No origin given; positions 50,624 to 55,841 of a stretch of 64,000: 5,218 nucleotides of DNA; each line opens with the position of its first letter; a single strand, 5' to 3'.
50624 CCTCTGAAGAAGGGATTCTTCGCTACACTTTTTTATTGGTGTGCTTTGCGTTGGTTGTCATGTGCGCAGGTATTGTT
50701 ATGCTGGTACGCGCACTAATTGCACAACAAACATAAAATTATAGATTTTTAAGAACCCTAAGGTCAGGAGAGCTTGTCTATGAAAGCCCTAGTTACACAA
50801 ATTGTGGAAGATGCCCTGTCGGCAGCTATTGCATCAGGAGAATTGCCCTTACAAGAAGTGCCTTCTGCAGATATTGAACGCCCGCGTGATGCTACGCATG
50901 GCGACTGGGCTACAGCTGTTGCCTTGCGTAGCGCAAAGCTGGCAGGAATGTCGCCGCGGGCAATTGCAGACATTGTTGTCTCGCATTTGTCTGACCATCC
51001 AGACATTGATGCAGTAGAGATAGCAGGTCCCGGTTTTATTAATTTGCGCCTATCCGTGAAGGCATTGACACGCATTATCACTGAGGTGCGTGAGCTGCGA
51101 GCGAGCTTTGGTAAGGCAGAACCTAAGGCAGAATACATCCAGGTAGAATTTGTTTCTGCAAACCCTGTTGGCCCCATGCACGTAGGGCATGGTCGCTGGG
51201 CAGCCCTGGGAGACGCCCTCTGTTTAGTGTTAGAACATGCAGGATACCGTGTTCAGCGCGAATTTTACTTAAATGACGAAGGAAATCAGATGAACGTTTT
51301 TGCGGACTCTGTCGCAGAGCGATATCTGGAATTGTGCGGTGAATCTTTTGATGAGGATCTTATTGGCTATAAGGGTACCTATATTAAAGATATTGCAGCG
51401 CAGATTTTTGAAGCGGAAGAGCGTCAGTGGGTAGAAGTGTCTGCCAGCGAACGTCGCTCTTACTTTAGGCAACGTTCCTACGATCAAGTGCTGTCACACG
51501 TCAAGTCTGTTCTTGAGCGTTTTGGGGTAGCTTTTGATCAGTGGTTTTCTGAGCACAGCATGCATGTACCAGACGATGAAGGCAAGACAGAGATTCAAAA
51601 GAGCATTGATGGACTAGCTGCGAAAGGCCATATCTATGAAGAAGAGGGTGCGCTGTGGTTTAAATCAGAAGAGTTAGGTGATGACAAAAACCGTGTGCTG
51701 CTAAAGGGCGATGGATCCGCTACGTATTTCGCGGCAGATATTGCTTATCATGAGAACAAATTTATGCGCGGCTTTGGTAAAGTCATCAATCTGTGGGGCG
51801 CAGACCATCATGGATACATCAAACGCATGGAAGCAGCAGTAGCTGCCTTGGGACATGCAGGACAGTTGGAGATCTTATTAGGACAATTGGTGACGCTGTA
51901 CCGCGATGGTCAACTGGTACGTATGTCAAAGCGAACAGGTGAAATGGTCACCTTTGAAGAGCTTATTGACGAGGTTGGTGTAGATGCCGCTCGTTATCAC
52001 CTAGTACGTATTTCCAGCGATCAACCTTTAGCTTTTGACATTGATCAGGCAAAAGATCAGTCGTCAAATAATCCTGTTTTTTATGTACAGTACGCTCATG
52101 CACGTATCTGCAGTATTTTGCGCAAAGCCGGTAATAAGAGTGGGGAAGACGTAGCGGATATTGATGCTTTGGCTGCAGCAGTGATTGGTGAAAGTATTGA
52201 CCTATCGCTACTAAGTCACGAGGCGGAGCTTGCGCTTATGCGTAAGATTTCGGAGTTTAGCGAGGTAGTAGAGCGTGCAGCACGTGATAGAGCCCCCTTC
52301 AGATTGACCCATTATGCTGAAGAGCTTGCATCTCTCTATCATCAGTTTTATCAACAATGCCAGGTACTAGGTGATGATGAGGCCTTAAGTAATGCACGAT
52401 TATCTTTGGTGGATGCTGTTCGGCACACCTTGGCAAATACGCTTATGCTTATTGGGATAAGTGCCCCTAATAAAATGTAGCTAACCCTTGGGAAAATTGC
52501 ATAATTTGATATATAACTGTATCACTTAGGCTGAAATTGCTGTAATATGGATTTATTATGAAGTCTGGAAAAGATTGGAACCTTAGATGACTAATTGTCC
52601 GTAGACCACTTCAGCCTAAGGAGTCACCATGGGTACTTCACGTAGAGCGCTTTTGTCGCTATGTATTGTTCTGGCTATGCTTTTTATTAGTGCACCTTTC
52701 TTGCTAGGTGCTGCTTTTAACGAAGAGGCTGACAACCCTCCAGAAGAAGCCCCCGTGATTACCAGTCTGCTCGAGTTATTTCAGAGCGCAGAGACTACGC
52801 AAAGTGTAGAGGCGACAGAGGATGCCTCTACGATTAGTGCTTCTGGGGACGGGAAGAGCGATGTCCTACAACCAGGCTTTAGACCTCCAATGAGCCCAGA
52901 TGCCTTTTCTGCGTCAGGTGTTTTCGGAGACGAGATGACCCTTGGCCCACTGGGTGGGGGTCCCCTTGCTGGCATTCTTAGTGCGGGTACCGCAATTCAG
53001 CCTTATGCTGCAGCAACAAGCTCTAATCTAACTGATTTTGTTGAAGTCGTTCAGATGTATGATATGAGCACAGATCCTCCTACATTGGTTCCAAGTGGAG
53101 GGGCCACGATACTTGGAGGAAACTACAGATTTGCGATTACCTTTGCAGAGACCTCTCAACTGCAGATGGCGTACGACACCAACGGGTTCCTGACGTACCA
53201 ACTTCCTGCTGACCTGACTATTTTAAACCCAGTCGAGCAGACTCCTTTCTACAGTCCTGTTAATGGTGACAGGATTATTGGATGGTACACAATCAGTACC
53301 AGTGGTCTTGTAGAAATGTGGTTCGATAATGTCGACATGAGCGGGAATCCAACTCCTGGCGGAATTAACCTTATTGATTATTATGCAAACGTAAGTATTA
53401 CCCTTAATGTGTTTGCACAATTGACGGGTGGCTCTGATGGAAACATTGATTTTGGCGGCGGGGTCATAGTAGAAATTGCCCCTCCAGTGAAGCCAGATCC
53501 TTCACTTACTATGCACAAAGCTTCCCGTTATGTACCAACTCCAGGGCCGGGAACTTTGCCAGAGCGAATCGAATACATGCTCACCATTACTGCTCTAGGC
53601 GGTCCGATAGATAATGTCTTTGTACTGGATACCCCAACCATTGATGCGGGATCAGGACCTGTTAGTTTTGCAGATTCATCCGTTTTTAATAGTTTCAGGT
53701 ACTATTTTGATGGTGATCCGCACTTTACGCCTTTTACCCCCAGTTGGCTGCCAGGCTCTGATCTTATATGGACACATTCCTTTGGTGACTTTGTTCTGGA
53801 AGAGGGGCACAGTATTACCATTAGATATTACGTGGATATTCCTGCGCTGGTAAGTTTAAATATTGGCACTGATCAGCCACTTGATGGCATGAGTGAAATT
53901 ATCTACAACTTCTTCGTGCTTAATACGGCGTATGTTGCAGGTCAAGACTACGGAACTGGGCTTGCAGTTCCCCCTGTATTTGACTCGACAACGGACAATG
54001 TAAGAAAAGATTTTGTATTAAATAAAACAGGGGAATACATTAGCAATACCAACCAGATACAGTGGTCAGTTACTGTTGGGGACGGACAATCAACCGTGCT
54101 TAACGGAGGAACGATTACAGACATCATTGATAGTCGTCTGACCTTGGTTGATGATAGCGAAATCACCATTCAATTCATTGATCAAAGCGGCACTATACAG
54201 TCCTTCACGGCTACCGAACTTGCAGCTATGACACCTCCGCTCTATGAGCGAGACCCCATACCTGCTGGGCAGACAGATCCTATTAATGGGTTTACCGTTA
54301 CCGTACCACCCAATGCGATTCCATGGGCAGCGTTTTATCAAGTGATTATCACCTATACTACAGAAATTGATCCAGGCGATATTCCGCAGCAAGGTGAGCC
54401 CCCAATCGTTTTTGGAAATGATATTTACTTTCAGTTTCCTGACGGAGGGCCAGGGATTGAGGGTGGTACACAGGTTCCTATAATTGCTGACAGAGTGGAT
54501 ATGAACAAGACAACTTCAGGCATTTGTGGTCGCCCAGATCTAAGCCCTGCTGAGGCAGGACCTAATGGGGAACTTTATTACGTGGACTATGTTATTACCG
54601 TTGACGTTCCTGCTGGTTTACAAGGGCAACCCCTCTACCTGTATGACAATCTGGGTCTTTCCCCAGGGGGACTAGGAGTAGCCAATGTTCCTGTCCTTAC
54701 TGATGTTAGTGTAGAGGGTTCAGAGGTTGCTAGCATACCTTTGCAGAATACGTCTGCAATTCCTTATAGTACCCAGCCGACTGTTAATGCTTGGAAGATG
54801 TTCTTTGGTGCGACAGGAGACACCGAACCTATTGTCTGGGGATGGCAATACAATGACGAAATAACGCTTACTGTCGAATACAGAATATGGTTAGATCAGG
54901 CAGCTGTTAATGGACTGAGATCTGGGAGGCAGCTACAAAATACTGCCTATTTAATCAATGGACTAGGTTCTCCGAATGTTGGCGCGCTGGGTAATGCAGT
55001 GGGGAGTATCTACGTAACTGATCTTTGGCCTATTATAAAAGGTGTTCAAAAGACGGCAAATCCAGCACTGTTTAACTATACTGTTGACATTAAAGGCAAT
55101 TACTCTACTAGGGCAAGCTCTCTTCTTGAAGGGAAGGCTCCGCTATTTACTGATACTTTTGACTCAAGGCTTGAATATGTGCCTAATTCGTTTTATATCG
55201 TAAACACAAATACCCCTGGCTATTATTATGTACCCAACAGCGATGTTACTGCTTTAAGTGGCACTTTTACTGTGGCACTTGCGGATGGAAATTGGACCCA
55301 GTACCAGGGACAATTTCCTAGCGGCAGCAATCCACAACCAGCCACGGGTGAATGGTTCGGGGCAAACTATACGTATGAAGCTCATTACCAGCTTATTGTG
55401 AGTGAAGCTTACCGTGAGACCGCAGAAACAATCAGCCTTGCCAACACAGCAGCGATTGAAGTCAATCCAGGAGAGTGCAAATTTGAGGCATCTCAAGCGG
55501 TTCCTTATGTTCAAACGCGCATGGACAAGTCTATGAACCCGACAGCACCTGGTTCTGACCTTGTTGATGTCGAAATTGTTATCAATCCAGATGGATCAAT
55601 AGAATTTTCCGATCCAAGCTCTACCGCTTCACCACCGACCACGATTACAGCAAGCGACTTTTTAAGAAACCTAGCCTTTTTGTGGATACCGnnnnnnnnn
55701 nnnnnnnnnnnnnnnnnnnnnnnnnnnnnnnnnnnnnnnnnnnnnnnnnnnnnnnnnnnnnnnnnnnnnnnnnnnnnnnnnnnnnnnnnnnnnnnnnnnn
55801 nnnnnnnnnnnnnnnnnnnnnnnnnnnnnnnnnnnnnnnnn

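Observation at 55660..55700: Single-base frameshift in a T5 homopolymer splits a ~1585-aa SpaA/CnaB-type adhesin into two ORFs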

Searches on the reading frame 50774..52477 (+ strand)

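Call 6: search_protein_families(library=pfam, proteins=[window:50774-52477:+], max_evalue=0.01)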
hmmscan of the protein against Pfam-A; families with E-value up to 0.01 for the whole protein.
window:50774-52477:+ (568 aa): 5 families
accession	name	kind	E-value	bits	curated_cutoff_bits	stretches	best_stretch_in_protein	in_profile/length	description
PF05746.21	DALR_1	-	8.6e-36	123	22.3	1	438-568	1-117/117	DALR anticodon binding domain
PF03485.21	Arg_tRNA_synt_N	-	2.8e-19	70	21.5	1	8-93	4-85/85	Arginyl tRNA synthetase N terminal domain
PF00750.26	tRNA-synt_1d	-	5e-19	68.9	23.3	1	113-407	13-303/349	tRNA synthetases class I (R), catalytic domain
PF00133.28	tRNA-synt_1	-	8.2e-06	25.3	22.7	1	333-414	326-406/414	tRNA synthetases class I (I, L, M and V)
PF09334.17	tRNA-synt_1g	-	0.00078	18.7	20.1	0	383-416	327-360/391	tRNA synthetases class I (M)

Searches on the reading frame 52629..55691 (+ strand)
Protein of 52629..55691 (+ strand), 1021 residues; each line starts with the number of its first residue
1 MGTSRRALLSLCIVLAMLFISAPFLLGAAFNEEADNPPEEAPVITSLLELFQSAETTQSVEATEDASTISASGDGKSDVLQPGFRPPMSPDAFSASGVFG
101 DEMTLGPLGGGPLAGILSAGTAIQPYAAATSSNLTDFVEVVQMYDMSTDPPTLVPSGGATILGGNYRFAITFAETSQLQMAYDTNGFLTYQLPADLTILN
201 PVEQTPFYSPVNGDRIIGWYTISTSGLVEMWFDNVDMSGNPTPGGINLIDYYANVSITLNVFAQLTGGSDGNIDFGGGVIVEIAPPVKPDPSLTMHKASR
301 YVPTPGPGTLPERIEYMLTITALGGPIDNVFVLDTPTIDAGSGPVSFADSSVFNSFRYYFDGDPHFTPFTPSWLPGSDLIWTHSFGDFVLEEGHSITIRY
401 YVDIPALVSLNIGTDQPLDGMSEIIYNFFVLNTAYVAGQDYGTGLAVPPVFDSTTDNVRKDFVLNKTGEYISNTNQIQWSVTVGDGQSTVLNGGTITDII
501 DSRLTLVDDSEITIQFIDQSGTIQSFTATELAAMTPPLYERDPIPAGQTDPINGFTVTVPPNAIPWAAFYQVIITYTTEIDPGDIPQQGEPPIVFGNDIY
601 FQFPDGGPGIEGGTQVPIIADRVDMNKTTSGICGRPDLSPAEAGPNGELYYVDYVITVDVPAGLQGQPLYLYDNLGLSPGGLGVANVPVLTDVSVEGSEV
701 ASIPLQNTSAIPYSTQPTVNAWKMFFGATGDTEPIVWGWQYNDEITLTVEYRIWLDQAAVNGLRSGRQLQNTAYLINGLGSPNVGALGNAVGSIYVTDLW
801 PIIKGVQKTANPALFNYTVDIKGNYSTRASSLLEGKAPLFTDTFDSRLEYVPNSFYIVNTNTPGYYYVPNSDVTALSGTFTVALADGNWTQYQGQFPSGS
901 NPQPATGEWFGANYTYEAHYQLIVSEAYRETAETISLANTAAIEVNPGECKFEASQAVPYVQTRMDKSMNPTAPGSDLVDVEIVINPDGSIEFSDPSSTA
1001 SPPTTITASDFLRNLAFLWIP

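Call 6: search_protein_families(library=pfam, proteins=[window:52629-55691:+], max_evalue=0.01)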
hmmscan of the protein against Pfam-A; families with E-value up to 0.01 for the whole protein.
window:52629-55691:+ (1021 aa): 1 family
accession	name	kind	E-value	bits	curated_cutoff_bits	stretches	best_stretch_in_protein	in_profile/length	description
PF05737.18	Collagen_bind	-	6.6e-06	26.8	27.5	1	463-588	3-113/131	Collagen binding domain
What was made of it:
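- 54015..54392 (+): Collagen_bind-like (CnaA-type) region, ORF1 aa 463-588. The match is below threshold. Pfam PF05737 scores 26.8 bits against a gathering score of 27.5 (call 6).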
